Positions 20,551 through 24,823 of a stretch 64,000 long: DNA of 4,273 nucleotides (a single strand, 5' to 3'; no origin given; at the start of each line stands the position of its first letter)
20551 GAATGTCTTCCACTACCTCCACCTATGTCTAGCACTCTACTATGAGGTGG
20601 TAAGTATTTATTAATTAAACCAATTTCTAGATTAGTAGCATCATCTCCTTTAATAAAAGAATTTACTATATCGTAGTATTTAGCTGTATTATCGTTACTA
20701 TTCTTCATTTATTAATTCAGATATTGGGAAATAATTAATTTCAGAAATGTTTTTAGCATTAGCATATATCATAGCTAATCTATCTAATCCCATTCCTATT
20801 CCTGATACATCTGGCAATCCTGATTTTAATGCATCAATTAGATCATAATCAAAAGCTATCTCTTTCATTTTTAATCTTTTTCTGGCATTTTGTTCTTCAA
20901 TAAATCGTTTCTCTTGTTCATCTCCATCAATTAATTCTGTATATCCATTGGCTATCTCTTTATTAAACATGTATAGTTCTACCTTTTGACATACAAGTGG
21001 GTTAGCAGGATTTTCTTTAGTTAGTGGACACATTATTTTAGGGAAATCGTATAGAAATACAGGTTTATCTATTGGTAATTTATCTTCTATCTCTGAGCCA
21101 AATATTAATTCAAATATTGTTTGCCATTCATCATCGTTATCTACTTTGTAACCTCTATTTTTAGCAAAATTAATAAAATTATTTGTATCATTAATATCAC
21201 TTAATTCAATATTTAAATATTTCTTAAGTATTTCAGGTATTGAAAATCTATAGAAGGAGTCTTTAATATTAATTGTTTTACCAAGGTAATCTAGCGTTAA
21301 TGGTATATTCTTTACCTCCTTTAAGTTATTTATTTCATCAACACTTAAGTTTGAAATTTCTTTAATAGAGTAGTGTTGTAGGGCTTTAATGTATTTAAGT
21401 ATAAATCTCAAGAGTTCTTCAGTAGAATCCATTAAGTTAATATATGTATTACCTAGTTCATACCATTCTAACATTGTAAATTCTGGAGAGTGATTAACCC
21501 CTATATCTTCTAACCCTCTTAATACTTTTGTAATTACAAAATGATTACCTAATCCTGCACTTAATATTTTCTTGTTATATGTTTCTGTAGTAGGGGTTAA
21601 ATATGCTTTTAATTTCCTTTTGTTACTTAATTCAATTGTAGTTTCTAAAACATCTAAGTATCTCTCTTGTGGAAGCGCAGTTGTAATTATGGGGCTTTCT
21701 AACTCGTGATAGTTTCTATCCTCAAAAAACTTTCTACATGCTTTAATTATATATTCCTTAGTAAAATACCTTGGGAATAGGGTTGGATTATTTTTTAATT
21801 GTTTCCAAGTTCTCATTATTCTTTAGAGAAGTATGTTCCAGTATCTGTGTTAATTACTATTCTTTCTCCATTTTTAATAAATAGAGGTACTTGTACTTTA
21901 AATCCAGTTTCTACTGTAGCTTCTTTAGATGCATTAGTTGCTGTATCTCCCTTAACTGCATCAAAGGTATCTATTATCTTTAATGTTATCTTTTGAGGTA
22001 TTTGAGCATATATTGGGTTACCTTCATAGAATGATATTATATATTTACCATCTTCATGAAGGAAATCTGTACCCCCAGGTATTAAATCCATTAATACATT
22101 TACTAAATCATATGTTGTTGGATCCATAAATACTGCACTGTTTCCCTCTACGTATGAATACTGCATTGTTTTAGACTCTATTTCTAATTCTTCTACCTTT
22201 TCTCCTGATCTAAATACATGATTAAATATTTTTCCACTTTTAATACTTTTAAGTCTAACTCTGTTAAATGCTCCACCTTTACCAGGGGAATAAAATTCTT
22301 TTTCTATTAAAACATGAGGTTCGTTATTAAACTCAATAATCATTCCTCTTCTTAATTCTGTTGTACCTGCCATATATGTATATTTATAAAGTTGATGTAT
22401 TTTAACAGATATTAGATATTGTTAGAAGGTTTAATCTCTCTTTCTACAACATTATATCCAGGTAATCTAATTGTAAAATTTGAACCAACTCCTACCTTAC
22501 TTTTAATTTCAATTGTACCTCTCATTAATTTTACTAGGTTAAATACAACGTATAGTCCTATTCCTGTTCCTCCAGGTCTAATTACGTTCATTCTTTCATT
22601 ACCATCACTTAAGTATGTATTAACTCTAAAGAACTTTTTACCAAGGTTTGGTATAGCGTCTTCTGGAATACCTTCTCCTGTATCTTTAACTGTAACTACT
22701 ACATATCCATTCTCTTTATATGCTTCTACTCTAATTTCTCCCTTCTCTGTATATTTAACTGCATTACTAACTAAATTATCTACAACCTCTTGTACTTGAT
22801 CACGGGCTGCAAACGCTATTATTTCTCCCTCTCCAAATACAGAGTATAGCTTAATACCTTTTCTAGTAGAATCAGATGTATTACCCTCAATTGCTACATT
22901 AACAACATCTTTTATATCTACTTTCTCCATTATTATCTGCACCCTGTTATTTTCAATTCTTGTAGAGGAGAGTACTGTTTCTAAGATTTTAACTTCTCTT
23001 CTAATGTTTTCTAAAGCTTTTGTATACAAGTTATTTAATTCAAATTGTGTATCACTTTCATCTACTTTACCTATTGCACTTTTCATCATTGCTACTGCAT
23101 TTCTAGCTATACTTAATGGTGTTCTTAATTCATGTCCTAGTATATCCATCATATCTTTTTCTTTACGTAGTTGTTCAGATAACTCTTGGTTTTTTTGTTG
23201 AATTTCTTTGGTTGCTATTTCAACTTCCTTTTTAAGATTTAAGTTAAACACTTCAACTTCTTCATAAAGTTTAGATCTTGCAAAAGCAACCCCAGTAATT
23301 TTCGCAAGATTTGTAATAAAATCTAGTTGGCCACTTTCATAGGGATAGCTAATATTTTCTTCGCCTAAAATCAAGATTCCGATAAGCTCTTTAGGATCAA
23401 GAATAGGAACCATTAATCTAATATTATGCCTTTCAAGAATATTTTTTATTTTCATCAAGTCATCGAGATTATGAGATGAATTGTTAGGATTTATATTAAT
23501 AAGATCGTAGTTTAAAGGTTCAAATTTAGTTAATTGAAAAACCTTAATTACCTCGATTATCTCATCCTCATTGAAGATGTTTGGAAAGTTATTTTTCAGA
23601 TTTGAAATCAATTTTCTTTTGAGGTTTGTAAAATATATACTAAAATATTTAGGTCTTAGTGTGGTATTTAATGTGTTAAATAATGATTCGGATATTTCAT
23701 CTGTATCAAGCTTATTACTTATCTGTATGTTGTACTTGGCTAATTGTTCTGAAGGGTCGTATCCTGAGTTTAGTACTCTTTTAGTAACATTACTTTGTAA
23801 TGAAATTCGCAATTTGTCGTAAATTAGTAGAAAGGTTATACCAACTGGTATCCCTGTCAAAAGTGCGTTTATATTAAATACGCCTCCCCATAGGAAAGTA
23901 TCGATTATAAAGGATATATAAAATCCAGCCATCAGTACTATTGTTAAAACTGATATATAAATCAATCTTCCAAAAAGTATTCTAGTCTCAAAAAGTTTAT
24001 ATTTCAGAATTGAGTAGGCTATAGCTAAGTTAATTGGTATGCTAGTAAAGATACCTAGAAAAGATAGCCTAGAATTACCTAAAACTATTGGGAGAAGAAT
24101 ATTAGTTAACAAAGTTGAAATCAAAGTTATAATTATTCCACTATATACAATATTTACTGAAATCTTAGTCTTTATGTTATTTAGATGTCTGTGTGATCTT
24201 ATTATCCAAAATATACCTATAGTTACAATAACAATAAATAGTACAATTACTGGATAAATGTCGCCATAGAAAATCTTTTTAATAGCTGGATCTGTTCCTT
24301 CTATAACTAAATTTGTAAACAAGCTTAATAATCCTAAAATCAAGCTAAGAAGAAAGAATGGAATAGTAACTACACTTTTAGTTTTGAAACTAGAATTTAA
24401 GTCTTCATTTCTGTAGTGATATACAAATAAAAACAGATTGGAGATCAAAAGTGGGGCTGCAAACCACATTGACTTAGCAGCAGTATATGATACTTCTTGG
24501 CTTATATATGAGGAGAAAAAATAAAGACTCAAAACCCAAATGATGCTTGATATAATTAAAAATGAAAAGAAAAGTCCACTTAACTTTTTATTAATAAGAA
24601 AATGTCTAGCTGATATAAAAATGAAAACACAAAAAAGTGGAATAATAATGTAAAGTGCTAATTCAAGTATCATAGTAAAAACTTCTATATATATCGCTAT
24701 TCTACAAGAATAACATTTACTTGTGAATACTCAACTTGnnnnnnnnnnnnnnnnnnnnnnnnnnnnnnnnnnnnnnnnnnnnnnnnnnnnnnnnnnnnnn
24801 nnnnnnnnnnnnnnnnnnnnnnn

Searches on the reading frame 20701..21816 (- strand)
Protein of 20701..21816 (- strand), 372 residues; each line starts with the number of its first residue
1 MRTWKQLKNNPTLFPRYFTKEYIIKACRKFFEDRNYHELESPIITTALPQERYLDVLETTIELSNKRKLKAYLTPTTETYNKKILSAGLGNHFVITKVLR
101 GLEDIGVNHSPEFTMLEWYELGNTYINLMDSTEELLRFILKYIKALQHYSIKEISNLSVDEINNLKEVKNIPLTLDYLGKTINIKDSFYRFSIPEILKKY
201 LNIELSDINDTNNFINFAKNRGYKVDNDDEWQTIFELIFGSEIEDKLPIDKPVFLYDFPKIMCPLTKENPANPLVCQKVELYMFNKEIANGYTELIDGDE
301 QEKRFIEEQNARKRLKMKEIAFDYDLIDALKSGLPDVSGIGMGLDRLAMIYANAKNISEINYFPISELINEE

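Call 78: search_protein_families(library=pfam, proteins=[window:20701-21816:-], max_evalue=0.001)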
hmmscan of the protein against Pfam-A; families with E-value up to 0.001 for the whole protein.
window:20701-21816:- (372 aa): 1 family
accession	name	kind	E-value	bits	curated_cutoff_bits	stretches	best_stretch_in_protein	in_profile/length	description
PF00152.25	tRNA-synt_2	-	3.3e-44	151.6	25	1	20-365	25-306/308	tRNA synthetases class II (D, K and N)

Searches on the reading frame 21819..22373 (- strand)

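Call 78: search_protein_families(library=pfam, proteins=[window:21819-22373:-], max_evalue=0.001)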
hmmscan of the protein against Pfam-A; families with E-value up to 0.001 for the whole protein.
window:21819-22373:- (185 aa): 3 families
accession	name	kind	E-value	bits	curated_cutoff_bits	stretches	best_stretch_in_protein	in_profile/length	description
PF09285.17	Elong-fact-P_C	-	4e-23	81.3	25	1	129-183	1-55/56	Elongation factor P, C-terminal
PF08207.18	EFP_N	-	4.1e-19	68.8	23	1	4-60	2-58/58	Elongation factor P (EF-P) KOW-like domain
PF01132.26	EFP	-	2.5e-14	53.4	27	1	68-121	1-54/54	Elongation factor P (EF-P) OB domain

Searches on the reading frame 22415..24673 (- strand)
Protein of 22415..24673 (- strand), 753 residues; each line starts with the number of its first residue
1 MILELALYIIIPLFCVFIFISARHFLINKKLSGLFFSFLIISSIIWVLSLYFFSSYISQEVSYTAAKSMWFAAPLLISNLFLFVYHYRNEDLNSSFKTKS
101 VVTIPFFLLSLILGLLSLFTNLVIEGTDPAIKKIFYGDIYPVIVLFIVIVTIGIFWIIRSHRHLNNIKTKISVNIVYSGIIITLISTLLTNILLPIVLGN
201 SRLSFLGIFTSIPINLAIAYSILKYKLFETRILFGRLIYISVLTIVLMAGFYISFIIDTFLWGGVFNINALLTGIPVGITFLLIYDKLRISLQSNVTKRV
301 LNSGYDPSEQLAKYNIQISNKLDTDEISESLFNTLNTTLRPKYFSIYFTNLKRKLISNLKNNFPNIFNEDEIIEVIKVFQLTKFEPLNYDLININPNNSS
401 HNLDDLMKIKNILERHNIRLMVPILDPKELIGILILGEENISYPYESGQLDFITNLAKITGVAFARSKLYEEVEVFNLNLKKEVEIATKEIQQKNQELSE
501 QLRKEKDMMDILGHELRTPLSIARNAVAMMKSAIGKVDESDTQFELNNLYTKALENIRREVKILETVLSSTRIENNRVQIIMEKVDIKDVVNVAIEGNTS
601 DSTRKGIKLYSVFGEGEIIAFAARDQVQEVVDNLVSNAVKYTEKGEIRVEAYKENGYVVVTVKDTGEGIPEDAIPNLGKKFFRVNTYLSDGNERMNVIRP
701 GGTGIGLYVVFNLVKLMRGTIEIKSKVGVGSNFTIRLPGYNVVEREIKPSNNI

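Call 78: search_protein_families(library=pfam, proteins=[window:22415-24673:-], max_evalue=0.001)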
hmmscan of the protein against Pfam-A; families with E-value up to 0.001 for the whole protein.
window:22415-24673:- (753 aa): 3 families
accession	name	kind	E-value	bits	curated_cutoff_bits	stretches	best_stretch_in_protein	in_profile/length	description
PF02518.31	HATPase_c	-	3e-25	89.3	26.4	1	624-738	3-108/111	Histidine kinase-, DNA gyrase B-, and HSP90-like ATPase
PF00512.31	HisKA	-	1.7e-05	25.2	26.9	1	507-570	4-56/66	His Kinase A (phospho-acceptor) domain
PF13581.12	HATPase_c_2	-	4.3e-05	24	27.4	1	626-714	31-109/127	Histidine kinase-like ATPase domain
